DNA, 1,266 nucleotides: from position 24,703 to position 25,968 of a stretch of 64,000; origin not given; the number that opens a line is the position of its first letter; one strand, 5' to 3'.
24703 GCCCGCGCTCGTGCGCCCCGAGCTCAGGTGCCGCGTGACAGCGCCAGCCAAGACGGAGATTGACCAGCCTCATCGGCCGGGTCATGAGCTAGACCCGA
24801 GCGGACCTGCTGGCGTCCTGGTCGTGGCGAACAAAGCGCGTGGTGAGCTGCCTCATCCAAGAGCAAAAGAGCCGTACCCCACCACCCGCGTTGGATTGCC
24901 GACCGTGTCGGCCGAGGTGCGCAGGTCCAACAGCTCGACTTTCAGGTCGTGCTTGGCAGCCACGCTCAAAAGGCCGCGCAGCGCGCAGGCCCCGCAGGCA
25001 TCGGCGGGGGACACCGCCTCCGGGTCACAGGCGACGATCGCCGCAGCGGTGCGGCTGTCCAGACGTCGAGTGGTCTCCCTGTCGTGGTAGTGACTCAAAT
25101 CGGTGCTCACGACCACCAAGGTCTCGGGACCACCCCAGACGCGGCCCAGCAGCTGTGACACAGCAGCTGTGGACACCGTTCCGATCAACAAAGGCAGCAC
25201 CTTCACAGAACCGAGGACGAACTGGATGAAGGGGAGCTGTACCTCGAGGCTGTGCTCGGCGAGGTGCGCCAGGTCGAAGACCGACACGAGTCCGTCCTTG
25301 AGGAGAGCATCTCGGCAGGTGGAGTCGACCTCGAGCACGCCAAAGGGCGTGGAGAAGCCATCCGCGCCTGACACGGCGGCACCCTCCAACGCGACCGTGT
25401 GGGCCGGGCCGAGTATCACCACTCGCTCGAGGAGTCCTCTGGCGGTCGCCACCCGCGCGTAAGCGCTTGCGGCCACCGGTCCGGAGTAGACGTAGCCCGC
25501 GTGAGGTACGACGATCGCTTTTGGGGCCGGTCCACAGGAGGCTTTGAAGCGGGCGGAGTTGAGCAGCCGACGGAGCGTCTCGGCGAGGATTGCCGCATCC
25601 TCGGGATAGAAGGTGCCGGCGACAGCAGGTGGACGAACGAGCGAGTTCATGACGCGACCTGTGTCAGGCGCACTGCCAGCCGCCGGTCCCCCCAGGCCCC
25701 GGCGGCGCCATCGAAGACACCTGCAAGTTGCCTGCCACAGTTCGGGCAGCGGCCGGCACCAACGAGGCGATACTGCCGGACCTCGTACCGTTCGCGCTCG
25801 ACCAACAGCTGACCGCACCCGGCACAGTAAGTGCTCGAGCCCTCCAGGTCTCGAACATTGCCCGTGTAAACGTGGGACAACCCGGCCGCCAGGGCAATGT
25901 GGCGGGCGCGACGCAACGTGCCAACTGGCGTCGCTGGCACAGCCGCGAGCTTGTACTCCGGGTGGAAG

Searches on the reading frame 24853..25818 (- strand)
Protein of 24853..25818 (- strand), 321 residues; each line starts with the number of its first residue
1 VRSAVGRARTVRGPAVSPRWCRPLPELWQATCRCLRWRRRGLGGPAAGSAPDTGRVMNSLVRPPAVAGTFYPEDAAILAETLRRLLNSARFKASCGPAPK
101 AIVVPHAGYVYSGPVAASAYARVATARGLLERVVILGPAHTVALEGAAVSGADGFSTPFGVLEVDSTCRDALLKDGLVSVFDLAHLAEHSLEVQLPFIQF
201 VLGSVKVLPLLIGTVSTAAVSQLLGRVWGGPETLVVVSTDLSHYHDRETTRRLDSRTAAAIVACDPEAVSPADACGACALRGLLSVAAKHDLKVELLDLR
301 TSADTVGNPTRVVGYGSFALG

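Call 35: search_protein_families(library=pfam, proteins=[window:24853-25818:-], max_evalue=0.00001)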
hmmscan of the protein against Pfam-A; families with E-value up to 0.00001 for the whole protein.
window:24853-25818:- (321 aa): 1 family
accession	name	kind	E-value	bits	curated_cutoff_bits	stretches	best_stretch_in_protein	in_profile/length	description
PF01875.22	Memo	-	9.7e-51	173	27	1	63-317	1-267/269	Memo-like protein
